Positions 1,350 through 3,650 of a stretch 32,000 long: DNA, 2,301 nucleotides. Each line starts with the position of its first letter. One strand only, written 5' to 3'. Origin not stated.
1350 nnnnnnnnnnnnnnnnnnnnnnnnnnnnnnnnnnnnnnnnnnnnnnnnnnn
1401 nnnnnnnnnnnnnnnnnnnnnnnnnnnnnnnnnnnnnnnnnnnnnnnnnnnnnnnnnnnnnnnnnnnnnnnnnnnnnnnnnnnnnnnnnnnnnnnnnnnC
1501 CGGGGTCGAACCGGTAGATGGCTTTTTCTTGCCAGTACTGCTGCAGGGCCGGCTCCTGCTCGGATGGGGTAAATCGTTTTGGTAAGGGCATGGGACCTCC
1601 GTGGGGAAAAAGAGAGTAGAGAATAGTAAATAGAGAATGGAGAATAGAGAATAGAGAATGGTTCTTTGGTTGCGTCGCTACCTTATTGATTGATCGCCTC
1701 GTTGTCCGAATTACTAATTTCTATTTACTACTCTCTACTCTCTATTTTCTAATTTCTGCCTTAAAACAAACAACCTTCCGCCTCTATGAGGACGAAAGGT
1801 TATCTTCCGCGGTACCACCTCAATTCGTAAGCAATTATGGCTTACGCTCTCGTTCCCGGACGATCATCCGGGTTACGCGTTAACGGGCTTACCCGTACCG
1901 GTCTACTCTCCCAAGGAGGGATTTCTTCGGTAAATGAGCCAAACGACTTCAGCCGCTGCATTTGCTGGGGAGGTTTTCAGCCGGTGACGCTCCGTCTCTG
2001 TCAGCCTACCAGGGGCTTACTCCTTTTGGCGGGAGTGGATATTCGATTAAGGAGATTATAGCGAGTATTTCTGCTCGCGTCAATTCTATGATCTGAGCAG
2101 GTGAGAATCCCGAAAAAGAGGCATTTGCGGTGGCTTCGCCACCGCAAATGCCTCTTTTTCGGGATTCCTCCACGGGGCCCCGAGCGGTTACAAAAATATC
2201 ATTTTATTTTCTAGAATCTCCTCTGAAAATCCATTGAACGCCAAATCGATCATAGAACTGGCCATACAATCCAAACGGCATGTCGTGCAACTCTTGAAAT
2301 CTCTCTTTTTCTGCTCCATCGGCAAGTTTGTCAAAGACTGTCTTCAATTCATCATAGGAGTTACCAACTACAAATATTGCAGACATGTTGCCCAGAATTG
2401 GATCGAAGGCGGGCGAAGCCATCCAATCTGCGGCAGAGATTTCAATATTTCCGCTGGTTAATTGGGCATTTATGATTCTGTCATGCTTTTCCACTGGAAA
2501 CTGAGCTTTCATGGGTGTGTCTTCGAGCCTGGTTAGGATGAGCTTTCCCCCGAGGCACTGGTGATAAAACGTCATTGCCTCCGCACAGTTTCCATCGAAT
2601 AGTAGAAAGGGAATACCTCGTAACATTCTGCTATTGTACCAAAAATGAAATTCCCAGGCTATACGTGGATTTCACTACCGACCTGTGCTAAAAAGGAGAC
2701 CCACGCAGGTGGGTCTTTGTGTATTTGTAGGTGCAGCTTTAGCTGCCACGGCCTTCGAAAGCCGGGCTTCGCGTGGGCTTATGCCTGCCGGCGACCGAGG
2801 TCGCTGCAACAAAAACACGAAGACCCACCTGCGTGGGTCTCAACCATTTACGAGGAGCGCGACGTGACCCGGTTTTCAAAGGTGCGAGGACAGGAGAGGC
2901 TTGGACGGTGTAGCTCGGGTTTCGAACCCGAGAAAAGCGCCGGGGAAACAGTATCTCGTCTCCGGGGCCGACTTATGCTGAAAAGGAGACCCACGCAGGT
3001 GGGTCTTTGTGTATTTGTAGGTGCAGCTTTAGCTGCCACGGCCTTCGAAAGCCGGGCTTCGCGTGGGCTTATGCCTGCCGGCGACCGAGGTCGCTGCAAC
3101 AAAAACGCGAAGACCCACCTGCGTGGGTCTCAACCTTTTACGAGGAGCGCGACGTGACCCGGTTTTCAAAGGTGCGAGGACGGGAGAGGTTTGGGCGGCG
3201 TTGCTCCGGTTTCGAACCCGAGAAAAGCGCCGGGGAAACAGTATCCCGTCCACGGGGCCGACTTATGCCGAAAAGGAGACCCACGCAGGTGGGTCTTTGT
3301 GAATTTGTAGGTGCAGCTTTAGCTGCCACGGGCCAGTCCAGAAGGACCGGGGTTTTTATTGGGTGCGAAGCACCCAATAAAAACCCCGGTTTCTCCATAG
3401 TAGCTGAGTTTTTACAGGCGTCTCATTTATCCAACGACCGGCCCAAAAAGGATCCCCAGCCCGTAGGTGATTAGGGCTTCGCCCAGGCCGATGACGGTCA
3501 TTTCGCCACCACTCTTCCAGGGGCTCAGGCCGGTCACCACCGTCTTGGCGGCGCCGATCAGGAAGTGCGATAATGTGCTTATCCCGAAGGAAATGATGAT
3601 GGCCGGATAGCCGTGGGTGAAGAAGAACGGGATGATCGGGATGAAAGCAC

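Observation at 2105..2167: Superfamily of long perfect hairpins at gene ends whose two arms co-vary between loci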

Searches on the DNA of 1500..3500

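Call 59: search_rna_families(source=window, start=1500, end=3500, threshold=evalue, max_evalue=1)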
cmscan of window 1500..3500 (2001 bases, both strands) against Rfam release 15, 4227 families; matches with E-value up to 1: 13.
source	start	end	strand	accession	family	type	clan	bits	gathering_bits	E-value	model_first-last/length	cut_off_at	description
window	1785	2036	-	RF00230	T-box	Cis-reg; leader;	-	81.2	93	1.6e-17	1-219/219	no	T-box leader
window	2103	2170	-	RF03401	mir-1323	Gene; miRNA;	-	31.6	98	0.00024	1-73/73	no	mir-1323 microRNA precursor family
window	2102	2169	+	RF03401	mir-1323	Gene; miRNA;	-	31.4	98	0.00026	1-73/73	no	mir-1323 microRNA precursor family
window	1605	1750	+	RF01013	mir-577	Gene; miRNA;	-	30.3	100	0.0042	1-86/86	no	mir-577 microRNA precursor family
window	2097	2173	-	RF03253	mir-4654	Gene; miRNA;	-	29.6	87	0.0025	1-76/76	no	mir-4654 microRNA precursor family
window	1620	1767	-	RF00908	MIR529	Gene; miRNA;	-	29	75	0.00045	1-131/131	no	MIR529 microRNA precursor family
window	3346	3391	+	RF03233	hvt-mir-H16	Gene; miRNA;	-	26.8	70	0.0096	10-56/64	no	hvt-mir-H16 microRNA precursor family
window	2067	2160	+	RF01065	23S-methyl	Cis-reg;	-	25.2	50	0.35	1-102/102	no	23S methyl RNA motif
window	2106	2166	+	RF00794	mir-42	Gene; miRNA;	CL00088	24.7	70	0.014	1-102/102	no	mir-42 microRNA precursor family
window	3345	3391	+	RF01061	mir-548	Gene; miRNA;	-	24.1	90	0.11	1-84/84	no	mir-548 microRNA precursor family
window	1625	1749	-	RF01013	mir-577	Gene; miRNA;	-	22.9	100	0.29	1-86/86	no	mir-577 microRNA precursor family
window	2731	2790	+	RF00808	mir-86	Gene; miRNA;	-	19.8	64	0.26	1-77/77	no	mir-86 microRNA precursor family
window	3021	3080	+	RF00808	mir-86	Gene; miRNA;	-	19.8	64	0.26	1-77/77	no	mir-86 microRNA precursor family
